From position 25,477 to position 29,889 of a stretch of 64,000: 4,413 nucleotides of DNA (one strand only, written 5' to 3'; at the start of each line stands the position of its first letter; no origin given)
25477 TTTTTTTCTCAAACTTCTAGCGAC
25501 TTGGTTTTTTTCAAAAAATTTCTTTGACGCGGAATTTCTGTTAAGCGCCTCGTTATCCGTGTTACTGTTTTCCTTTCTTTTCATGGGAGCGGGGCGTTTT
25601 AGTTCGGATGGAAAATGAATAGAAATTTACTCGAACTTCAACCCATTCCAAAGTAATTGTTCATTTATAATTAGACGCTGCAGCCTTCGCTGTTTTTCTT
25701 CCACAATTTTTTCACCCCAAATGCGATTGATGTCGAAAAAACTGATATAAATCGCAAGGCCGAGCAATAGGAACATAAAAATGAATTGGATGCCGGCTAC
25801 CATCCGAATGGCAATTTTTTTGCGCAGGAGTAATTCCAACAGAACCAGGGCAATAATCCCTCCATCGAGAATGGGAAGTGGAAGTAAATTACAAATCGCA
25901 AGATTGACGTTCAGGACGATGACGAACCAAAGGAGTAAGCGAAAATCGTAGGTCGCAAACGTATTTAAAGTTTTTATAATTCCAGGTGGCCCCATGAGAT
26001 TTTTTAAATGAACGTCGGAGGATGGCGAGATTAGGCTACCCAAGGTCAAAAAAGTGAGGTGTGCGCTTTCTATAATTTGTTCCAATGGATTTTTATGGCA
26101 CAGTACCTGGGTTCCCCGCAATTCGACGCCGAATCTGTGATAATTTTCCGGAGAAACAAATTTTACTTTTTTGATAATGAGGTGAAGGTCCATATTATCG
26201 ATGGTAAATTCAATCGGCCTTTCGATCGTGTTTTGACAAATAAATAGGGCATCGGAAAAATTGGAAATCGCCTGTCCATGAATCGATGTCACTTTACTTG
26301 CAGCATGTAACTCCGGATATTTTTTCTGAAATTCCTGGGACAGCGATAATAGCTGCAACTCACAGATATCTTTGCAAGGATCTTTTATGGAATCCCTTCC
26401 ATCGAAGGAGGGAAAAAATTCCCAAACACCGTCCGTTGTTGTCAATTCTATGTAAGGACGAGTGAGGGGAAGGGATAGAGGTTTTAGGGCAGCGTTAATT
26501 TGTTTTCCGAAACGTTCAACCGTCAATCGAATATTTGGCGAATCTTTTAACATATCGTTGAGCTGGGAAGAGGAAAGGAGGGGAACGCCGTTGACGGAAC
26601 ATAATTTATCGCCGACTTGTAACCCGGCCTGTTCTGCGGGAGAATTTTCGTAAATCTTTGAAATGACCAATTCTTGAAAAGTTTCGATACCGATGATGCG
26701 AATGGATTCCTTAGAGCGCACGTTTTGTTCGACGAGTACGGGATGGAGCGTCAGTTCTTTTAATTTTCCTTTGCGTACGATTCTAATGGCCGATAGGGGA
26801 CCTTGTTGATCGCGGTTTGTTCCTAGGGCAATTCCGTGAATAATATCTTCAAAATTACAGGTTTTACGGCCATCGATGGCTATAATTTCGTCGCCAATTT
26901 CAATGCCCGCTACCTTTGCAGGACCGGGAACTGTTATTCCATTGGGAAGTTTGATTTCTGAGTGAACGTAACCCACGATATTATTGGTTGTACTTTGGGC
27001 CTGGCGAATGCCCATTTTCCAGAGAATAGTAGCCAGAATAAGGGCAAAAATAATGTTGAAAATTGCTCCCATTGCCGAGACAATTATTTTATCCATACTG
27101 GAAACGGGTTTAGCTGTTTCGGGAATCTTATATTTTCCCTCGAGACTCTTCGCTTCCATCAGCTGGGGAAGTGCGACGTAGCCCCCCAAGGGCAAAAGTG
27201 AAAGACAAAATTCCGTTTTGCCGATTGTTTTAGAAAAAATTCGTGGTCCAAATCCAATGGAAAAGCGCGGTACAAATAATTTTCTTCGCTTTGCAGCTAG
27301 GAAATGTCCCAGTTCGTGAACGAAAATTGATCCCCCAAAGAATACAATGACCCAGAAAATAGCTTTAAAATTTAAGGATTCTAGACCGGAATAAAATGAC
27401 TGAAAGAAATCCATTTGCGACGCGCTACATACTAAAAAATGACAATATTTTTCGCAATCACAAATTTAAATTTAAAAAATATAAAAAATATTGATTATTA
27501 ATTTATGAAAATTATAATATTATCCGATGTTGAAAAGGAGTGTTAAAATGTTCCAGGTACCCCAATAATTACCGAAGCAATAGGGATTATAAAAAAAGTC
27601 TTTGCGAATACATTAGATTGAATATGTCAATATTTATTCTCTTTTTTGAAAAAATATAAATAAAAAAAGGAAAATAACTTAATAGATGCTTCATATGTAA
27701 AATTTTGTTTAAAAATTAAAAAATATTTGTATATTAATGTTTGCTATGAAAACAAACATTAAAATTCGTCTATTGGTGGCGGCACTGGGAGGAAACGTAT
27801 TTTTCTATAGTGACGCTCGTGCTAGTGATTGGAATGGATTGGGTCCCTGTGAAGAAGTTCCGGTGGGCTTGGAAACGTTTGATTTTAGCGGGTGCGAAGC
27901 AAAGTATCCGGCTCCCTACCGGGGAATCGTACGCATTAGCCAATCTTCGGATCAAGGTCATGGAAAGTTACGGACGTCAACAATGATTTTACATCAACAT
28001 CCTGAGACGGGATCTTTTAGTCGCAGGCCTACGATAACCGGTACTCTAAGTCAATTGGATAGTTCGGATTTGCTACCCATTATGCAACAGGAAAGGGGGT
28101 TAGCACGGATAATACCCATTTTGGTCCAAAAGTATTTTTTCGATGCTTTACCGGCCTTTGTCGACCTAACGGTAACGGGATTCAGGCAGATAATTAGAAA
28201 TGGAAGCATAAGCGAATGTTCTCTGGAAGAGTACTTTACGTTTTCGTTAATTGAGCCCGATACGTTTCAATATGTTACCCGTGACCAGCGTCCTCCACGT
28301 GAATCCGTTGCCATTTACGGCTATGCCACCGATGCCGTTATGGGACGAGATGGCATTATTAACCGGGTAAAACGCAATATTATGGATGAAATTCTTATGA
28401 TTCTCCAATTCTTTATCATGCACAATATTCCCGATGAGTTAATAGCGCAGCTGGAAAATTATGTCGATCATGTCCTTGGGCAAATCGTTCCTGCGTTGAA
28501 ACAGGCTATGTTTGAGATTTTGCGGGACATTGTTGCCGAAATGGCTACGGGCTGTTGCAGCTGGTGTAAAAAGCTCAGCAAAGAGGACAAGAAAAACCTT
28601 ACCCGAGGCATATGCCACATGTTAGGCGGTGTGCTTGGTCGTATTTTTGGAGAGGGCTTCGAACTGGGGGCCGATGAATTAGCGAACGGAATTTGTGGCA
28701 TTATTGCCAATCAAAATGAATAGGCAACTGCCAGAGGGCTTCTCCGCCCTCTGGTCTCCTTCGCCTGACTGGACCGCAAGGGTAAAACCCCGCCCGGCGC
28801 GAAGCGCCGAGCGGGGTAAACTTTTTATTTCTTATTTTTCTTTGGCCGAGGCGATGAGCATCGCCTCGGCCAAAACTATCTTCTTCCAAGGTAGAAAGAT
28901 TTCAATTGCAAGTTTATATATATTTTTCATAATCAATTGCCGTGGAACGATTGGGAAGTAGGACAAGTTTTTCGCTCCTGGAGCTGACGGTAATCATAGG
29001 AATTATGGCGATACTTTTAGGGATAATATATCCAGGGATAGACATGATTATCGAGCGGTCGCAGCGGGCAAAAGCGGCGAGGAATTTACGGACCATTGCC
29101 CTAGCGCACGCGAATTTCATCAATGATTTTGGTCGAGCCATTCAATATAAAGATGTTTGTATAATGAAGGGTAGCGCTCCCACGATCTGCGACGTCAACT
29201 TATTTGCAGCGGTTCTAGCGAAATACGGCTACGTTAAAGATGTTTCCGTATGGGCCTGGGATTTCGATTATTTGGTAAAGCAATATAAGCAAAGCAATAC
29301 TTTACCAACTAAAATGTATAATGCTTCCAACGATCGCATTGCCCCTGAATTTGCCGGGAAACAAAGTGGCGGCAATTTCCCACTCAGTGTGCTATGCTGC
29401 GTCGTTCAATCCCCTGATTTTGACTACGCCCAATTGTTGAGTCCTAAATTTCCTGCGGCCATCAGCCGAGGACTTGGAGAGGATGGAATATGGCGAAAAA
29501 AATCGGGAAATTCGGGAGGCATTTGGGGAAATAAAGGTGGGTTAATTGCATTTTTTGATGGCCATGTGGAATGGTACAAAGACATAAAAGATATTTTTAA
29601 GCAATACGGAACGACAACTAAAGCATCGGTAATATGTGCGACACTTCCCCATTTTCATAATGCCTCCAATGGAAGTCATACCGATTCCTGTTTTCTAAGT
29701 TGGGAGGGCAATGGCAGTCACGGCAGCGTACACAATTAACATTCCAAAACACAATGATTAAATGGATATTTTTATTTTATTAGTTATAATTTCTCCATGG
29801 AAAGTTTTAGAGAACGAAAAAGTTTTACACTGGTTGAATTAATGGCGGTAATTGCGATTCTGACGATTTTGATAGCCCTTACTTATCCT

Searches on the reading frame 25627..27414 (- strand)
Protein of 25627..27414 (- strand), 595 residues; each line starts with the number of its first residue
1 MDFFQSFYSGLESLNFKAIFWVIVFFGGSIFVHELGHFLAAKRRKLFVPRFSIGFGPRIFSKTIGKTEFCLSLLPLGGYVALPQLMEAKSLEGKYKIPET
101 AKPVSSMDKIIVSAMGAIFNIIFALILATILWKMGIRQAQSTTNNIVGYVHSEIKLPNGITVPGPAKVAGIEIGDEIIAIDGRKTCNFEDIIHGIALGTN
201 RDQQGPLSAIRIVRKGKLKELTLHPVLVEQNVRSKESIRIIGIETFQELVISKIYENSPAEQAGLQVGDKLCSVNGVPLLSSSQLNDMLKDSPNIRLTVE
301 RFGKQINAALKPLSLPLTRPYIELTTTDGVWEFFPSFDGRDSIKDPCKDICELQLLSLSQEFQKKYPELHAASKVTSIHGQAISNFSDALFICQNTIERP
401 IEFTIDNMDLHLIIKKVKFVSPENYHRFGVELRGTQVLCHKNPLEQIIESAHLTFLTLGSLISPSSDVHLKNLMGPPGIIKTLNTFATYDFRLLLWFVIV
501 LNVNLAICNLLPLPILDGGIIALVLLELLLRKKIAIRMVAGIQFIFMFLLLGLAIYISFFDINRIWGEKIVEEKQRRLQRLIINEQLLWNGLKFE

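Call 12: search_protein_families(library=pfam, proteins=[window:25627-27414:-], max_evalue=0.001)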
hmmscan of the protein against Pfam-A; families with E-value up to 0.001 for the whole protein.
window:25627-27414:- (595 aa): 5 families
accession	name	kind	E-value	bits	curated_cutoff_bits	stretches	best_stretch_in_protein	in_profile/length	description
PF02163.28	Peptidase_M50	-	2.4e-46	158.3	27.2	1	22-552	2-220/221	Peptidase family M50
PF17820.7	PDZ_6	-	1.8e-20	72.9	27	1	250-301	1-54/54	PDZ domain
PF00595.29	PDZ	-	2.9e-14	53.7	23.2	1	247-299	25-80/81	PDZ domain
PF13180.12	PDZ_2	-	7.1e-13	49.1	27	1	248-309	13-77/80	PDZ domain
PF14685.13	PDZ_Tricorn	-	0.00017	22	25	0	256-302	29-79/88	Tricorn protease PDZ domain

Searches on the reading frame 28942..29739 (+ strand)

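Call 56: search_protein_families(library=pfam, proteins=[window:28942-29739:+], max_evalue=0.1)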
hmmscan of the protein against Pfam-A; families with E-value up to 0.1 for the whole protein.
window:28942-29739:+ (265 aa): 1 family
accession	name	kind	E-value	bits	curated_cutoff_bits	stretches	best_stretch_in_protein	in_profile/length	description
PF07963.17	N_methyl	-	0.018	15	21.2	1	10-30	7-27/27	Prokaryotic N-terminal methylation motif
